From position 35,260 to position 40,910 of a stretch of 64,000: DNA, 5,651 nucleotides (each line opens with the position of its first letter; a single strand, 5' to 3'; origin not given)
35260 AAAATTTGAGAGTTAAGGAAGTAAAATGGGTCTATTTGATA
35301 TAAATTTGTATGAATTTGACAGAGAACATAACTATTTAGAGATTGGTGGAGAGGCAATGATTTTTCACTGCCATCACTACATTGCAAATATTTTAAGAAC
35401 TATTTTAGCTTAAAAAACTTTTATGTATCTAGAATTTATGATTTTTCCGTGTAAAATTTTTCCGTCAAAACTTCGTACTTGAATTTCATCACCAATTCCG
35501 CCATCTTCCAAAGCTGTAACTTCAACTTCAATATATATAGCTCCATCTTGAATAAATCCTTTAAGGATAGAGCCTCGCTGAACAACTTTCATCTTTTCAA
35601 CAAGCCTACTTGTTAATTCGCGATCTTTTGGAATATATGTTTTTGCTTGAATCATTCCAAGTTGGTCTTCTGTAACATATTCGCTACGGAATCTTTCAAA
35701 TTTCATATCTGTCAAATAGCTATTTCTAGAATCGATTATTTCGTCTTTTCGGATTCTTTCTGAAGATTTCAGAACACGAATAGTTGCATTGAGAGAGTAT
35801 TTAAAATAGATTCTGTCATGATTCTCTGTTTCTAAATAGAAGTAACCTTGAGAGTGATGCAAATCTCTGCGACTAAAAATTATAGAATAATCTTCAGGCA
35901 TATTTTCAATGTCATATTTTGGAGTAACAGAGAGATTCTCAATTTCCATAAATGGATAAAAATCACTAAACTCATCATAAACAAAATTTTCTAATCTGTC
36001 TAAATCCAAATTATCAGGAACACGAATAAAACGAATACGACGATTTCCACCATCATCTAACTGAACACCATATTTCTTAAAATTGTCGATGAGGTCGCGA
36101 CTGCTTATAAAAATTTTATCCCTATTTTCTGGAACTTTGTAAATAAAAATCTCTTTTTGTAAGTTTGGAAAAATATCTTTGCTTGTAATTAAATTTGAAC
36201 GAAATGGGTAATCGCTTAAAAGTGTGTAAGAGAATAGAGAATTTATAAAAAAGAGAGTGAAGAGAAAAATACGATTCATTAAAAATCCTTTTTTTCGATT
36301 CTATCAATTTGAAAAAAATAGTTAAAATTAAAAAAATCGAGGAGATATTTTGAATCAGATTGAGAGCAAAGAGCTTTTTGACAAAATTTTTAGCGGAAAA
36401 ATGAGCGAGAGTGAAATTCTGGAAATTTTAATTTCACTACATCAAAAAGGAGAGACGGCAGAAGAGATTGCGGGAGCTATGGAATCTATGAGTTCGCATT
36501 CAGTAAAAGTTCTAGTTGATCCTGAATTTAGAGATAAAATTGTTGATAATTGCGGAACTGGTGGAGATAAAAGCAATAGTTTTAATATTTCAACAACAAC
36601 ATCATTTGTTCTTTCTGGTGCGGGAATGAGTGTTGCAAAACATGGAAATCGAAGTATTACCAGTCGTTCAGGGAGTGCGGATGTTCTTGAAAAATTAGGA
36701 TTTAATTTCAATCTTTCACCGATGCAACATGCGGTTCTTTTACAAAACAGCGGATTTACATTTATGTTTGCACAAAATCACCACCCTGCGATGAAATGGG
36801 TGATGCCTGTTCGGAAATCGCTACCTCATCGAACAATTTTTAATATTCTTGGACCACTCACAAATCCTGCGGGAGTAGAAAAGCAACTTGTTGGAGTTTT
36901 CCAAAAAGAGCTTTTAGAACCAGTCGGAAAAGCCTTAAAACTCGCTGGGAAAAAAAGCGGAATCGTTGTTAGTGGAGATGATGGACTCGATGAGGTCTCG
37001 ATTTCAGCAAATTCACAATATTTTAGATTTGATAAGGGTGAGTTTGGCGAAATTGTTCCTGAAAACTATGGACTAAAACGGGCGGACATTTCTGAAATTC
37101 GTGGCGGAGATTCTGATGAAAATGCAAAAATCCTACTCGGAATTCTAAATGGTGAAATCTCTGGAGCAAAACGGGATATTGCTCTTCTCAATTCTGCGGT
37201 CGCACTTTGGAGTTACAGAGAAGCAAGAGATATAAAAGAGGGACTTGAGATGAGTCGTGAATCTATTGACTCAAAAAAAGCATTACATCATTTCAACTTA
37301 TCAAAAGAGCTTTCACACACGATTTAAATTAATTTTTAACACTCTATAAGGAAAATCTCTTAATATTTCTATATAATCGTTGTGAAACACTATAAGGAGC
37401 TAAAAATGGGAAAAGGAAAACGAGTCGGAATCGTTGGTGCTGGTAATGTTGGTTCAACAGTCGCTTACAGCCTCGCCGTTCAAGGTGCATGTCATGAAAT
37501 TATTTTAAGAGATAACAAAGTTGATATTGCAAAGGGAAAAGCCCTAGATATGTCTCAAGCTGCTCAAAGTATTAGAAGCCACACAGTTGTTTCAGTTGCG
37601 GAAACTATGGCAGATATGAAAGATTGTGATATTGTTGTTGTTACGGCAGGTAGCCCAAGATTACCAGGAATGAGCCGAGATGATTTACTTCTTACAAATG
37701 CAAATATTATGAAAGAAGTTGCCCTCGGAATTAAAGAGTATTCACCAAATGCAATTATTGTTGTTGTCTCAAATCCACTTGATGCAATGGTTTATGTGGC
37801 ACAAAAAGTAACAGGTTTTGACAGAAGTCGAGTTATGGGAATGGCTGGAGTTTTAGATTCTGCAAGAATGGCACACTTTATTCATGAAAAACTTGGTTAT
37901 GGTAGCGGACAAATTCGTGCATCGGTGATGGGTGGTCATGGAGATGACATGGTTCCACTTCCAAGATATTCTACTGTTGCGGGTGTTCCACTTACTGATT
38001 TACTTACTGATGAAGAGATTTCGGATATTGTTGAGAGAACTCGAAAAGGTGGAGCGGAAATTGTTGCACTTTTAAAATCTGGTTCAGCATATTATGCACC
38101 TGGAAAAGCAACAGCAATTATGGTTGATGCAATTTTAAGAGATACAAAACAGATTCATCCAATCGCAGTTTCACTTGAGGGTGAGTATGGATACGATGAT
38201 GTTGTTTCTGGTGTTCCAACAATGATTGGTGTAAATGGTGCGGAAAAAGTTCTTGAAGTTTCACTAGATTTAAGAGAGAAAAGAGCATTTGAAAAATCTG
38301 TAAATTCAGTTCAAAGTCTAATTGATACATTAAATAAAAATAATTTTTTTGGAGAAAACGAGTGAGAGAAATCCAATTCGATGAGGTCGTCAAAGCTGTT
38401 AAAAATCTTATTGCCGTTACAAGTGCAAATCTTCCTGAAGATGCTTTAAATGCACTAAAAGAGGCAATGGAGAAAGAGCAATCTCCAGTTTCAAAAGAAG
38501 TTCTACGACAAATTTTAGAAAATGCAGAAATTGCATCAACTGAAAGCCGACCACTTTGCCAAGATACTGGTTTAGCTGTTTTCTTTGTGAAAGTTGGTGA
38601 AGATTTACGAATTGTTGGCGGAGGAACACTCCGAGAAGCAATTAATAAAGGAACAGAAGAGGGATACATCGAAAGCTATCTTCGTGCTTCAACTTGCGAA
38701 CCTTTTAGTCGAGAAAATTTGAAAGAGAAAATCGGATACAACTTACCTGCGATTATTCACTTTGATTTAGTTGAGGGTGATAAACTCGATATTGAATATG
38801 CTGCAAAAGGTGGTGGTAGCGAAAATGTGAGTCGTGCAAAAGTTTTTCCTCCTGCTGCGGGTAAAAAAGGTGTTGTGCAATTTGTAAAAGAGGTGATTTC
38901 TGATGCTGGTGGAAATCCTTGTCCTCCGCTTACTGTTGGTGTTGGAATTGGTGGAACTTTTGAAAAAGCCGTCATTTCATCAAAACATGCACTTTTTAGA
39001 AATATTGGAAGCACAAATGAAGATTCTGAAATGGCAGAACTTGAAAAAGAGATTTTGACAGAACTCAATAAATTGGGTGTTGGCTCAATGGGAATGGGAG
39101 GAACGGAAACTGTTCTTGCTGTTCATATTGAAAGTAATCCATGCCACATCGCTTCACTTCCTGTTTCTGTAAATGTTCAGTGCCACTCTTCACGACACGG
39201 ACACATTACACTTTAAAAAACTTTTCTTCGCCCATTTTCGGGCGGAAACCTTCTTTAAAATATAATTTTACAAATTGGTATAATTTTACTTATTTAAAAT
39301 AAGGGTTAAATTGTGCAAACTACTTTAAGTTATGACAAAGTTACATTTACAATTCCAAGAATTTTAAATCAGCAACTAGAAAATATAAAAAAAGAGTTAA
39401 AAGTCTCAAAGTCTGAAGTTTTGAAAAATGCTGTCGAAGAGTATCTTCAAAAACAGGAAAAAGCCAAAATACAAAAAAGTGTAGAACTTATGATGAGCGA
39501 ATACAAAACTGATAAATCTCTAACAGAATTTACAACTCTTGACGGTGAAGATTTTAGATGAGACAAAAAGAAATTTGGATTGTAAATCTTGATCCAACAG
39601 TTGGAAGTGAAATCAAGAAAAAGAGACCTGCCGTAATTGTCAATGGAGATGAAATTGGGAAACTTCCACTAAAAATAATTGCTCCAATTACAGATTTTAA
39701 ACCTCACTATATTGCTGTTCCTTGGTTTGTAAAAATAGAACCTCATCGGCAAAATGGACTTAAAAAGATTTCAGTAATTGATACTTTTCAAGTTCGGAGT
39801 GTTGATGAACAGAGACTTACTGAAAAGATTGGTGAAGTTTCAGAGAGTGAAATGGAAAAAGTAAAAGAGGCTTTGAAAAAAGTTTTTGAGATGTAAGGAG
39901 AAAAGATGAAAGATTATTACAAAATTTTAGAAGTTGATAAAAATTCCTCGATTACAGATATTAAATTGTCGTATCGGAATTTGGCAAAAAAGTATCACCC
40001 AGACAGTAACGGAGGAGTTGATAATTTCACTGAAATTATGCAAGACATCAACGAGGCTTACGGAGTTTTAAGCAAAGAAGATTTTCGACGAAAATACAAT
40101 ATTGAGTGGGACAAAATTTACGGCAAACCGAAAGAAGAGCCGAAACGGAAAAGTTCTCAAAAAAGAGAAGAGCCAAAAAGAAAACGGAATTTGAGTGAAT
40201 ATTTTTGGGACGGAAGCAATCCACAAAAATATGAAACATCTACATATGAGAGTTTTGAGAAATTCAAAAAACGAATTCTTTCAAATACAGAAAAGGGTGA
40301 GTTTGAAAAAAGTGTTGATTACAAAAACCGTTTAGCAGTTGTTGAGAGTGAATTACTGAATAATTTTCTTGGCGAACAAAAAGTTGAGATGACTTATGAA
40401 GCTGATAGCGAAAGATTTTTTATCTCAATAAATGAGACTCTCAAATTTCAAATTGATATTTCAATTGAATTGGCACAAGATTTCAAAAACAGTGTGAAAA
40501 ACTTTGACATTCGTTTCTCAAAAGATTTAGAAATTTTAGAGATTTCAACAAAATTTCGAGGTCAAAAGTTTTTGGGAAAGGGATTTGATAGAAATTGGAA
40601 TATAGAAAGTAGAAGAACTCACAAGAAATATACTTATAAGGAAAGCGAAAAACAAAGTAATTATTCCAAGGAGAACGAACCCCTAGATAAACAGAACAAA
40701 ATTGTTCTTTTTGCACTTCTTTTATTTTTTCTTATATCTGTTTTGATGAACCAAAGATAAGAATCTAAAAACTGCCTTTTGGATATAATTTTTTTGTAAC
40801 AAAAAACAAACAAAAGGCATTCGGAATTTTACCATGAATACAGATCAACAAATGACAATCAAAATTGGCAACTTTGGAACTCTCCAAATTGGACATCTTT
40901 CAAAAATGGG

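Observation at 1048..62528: Hyper-abundant oriented word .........(C): >=50 copies in 64 kb, both orientations, all intragenic - candidate DNA uptake signal sequence (alternative: Chi-like site)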

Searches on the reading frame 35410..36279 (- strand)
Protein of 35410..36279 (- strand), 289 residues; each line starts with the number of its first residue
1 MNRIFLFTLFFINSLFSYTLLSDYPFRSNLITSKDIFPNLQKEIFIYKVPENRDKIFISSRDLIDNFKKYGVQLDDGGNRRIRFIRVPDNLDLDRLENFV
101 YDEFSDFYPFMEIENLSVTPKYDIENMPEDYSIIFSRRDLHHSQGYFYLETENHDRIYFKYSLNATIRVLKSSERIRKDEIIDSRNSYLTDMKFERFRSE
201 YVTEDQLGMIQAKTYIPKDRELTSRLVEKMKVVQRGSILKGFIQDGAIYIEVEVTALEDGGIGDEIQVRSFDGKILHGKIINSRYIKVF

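Call 37: search_protein_families(library=pfam, proteins=[window:35410-36279:-], max_evalue=0.00001)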
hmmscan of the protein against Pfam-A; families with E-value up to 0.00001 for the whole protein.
window:35410-36279:- (289 aa): 1 family
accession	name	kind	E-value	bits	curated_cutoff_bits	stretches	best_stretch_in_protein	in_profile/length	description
PF13144.11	ChapFlgA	-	9.6e-19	68.1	23.8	1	168-288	2-122/122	Chaperone for flagella basal body P-ring formation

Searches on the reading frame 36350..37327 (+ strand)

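Call 37: search_protein_families(library=pfam, proteins=[window:36350-37327:+], max_evalue=0.00001)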
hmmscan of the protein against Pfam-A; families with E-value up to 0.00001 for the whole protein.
window:36350-37327:+ (325 aa): 2 families
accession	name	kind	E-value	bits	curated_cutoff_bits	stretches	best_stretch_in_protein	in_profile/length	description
PF00591.27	Glycos_transf_3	-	1.6e-81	274.1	27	1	62-311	2-252/253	Glycosyl transferase family, a/b domain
PF02885.22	Glycos_trans_3N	-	8e-10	38.8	26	1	5-50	17-62/63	Glycosyl transferase family, helical bundle domain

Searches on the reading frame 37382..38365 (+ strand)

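Call 37: search_protein_families(library=pfam, proteins=[window:37382-38365:+], max_evalue=0.00001)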
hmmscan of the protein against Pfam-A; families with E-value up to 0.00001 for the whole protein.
window:37382-38365:+ (327 aa): 3 families
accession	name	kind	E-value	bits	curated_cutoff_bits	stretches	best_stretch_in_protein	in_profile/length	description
PF00056.29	Ldh_1_N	-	2.8e-38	131.5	27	1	14-153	2-141/141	lactate/malate dehydrogenase, NAD binding domain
PF02866.23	Ldh_1_C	-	1.3e-28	100.6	22.6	1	158-316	3-169/174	lactate/malate dehydrogenase, alpha/beta C-terminal domain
PF02558.23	ApbA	-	2.2e-06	27.8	22.2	1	15-88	1-73/150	Ketopantoate reductase PanE/ApbA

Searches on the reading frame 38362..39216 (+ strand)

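Call 37: search_protein_families(library=pfam, proteins=[window:38362-39216:+], max_evalue=0.00001)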
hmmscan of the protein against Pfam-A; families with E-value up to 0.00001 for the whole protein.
window:38362-39216:+ (284 aa): 1 family
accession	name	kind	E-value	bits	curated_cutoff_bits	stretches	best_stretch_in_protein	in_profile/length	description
PF05681.19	Fumerase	-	1.3e-104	349.8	25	1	11-282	2-269/270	Fumarate hydratase (Fumerase)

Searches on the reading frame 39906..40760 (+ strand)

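Call 37: search_protein_families(library=pfam, proteins=[window:39906-40760:+], max_evalue=0.00001)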
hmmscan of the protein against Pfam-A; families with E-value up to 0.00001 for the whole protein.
window:39906-40760:+ (284 aa): 1 family
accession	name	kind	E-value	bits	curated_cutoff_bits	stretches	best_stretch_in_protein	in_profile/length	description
PF00226.36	DnaJ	-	1.7e-18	66.9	27.8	1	3-65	1-63/63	DnaJ domain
